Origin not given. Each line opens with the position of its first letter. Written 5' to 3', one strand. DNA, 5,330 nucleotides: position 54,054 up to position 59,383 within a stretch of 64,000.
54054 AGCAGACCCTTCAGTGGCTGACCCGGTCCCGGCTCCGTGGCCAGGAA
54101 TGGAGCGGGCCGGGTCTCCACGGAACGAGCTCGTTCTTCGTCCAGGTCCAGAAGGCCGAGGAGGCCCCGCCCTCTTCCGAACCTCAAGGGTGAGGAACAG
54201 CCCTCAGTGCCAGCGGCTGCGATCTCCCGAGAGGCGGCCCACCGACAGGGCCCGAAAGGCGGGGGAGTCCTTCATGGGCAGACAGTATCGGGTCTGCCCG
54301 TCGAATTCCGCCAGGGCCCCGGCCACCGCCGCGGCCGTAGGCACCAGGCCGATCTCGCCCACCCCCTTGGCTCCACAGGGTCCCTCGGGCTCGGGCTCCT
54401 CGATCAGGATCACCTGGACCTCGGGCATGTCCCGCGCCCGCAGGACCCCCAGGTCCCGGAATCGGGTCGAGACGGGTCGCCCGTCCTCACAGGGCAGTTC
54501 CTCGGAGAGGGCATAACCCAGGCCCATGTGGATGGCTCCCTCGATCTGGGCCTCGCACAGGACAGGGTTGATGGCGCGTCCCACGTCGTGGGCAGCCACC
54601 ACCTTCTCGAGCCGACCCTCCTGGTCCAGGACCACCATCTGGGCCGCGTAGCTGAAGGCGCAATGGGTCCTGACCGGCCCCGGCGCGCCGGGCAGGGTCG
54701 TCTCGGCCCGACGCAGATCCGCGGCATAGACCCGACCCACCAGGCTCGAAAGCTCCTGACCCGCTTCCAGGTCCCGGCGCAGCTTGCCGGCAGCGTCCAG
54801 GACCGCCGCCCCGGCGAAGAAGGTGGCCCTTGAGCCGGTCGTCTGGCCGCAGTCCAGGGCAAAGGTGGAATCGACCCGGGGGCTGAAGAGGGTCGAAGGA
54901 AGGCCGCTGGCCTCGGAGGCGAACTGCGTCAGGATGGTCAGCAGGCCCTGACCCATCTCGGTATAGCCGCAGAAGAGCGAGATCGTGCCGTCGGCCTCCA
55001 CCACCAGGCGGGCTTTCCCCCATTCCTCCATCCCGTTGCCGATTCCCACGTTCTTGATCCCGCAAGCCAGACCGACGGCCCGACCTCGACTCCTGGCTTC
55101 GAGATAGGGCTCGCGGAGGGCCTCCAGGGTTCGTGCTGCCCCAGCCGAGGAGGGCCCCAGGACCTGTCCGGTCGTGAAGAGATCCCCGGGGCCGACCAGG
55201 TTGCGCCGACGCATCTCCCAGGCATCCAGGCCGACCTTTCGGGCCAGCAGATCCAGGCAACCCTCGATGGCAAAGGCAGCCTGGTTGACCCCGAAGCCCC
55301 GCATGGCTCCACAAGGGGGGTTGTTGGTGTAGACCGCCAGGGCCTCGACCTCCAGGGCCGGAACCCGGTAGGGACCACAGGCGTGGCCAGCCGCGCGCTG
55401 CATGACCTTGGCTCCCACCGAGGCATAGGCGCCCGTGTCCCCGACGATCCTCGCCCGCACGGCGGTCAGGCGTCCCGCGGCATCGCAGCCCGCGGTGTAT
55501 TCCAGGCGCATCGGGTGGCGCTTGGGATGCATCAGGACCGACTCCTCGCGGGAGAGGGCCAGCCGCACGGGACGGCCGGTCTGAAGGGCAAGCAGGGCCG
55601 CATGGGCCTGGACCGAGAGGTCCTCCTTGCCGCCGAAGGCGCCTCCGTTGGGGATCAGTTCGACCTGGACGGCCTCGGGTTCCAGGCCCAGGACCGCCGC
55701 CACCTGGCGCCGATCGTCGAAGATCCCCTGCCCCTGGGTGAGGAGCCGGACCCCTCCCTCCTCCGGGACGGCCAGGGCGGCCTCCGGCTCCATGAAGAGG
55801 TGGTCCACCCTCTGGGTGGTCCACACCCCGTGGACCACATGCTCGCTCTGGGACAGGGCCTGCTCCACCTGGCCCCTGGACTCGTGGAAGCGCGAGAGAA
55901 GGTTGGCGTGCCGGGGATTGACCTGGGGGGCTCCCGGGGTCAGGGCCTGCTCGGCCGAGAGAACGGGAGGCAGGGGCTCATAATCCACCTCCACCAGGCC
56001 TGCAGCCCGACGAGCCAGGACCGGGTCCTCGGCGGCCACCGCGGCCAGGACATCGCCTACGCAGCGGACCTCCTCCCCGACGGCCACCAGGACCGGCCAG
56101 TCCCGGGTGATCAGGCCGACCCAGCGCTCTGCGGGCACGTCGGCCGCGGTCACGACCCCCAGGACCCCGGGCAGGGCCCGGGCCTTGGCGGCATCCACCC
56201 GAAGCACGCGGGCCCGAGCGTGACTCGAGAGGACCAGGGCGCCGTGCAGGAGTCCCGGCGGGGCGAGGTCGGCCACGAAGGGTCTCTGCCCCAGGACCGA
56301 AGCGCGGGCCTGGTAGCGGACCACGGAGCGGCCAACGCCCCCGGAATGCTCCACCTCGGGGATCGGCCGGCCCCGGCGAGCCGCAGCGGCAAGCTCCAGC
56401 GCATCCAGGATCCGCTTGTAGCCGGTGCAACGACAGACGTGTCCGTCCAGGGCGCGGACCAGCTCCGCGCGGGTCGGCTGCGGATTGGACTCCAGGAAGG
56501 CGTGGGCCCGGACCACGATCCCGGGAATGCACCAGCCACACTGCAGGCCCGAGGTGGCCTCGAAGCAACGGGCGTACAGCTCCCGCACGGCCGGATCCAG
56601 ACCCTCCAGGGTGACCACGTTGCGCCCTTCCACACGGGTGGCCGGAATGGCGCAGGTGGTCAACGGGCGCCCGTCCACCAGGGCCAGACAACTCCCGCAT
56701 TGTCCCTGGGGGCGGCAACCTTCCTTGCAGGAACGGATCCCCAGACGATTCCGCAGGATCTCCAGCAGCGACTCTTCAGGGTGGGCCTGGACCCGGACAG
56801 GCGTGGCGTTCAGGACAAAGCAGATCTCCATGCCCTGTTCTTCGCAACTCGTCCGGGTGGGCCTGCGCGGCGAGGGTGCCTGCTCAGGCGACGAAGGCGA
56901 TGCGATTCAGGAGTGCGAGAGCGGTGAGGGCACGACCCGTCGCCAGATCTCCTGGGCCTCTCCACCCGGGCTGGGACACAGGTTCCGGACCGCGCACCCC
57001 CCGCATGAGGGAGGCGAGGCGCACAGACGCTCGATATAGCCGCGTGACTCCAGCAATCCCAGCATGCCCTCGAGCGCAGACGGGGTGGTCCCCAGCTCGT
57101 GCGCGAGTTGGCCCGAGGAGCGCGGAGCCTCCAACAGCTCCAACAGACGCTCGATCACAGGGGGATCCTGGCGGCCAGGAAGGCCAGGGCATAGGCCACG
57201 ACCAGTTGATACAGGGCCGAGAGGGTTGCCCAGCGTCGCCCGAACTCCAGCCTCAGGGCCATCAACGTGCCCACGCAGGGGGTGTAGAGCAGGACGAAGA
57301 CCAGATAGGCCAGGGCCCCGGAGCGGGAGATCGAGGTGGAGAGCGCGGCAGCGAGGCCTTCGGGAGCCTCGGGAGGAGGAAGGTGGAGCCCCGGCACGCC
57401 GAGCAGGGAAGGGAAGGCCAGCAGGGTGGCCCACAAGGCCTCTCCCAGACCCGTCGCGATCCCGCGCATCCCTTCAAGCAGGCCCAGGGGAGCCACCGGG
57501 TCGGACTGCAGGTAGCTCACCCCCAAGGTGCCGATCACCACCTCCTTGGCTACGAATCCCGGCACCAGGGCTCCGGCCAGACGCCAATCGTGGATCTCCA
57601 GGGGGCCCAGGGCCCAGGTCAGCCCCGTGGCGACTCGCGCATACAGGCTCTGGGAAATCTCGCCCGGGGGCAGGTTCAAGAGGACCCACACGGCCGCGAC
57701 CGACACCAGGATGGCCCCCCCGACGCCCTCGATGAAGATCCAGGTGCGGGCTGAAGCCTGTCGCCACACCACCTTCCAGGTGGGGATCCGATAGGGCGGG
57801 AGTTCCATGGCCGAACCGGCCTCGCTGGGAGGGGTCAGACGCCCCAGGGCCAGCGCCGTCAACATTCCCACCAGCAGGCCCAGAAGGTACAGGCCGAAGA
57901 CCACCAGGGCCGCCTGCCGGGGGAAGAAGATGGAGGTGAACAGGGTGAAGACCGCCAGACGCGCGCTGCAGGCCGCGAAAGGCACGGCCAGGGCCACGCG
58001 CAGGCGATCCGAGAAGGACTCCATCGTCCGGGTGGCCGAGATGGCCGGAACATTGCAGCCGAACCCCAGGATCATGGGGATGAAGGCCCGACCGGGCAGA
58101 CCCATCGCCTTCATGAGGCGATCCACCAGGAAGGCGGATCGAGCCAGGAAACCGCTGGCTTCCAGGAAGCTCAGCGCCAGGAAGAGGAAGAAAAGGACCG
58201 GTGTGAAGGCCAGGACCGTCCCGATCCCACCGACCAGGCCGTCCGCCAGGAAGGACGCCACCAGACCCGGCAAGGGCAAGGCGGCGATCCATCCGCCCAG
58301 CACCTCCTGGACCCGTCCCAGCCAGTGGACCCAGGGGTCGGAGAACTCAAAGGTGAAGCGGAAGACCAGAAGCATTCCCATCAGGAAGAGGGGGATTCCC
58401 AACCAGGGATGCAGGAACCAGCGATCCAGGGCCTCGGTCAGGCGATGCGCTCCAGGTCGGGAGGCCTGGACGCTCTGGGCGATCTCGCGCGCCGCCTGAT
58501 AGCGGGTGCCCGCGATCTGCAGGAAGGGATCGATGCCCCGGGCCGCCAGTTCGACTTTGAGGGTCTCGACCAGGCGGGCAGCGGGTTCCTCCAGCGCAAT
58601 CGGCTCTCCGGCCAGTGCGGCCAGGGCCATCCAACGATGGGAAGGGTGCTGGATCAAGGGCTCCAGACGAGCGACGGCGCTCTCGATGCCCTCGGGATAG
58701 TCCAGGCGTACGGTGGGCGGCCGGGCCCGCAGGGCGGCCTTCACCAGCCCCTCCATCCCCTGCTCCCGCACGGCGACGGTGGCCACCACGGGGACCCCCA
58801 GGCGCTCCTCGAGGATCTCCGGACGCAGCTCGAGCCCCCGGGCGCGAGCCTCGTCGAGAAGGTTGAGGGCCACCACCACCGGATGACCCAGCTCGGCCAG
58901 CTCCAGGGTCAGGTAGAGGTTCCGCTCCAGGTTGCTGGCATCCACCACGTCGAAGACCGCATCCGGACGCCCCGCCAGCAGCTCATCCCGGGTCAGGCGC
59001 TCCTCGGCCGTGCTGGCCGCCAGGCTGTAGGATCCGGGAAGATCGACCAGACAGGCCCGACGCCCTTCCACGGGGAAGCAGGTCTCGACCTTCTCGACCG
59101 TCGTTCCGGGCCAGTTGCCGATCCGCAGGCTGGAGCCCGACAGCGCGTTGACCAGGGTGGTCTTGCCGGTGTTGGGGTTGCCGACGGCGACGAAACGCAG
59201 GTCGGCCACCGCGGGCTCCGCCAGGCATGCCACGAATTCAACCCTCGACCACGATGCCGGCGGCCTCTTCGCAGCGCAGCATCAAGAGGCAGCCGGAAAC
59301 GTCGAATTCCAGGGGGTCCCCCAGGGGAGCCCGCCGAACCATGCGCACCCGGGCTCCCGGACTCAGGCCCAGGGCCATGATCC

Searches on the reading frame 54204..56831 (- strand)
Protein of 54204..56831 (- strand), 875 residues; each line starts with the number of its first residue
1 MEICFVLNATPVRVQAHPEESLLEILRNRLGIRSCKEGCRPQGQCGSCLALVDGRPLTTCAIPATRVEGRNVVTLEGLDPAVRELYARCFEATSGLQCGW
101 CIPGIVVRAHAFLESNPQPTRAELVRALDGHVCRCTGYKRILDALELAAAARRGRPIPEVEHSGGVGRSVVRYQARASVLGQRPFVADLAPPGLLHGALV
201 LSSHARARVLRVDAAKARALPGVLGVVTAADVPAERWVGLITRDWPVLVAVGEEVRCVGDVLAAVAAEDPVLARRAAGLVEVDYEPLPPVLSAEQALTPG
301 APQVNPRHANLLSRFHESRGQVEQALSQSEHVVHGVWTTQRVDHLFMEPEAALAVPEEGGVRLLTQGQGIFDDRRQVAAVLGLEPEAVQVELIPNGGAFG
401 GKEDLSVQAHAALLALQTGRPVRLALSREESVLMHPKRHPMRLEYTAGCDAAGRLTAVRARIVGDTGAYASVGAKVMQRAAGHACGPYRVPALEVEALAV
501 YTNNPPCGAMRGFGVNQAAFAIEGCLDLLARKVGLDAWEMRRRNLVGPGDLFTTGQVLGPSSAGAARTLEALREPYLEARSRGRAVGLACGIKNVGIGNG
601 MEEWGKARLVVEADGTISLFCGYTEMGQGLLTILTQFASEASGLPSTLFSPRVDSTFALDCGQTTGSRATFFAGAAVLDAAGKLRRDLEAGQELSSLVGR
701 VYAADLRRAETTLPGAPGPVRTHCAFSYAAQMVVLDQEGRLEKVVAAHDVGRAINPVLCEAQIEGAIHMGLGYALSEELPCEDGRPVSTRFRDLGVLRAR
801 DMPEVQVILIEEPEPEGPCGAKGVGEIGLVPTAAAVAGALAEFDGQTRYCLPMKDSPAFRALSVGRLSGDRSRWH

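Call 21: search_protein_families(library=pfam, proteins=[window:54204-56831:-], max_evalue=0.0001)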
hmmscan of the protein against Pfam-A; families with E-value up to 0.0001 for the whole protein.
window:54204-56831:- (875 aa): 4 families
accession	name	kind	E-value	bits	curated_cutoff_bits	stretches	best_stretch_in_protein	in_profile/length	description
PF02738.23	MoCoBD_1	-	1e-74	251.2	27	1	310-545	8-244/244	Molybdopterin cofactor-binding domain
PF20256.3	MoCoBD_2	-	2.5e-39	135.9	27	1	572-803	11-283/283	Molybdopterin cofactor-binding domain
PF01315.27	Ald_Xan_dh_C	-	3e-25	89.1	31.3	1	181-288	2-110/110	Aldehyde oxidase and xanthine dehydrogenase, a/b hammerhead domain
PF01799.25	Fer2_2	-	2.3e-20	72.9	30.3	1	74-145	1-74/75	[2Fe-2S] binding domain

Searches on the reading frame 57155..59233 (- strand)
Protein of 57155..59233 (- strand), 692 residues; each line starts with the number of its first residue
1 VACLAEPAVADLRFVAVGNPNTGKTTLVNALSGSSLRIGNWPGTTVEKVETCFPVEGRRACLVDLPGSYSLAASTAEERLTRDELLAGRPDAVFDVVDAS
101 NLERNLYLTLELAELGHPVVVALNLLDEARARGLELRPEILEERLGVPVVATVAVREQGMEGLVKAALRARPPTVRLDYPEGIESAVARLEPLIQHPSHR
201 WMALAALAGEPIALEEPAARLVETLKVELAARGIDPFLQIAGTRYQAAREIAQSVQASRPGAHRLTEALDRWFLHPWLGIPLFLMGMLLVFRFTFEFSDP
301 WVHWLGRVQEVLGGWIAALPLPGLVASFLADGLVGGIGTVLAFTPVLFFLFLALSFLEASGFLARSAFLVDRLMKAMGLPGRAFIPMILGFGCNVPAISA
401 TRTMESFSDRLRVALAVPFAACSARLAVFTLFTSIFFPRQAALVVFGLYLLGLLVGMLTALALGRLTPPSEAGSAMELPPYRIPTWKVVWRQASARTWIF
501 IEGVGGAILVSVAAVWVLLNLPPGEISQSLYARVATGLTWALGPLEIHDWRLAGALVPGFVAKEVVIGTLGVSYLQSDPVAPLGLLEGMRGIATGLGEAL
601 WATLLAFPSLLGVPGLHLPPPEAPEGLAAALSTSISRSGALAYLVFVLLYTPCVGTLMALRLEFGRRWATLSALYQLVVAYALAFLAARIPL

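Call 21: search_protein_families(library=pfam, proteins=[window:57155-59233:-], max_evalue=0.0001)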
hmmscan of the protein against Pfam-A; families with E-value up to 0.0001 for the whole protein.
window:57155-59233:- (692 aa): 5 families
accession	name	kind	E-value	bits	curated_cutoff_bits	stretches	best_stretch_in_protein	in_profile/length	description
PF02421.24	FeoB_N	-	1.7e-54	184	27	1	14-166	3-155/156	Ferrous iron transport protein B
PF07670.19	Gate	-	1.9e-36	125.1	29.6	2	341-435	2-103/104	Nucleoside recognition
PF01926.29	MMR_HSR1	-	3.3e-16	59.8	21.9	1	15-124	3-112/113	50S ribosome-binding GTPase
PF07664.17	FeoB_C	-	2.9e-14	53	26.6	1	445-494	1-52/54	Ferrous iron transport protein B C terminus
PF17910.6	FeoB_Cyto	-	6.5e-05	23.7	23.4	0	179-255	1-88/90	FeoB cytosolic helical domain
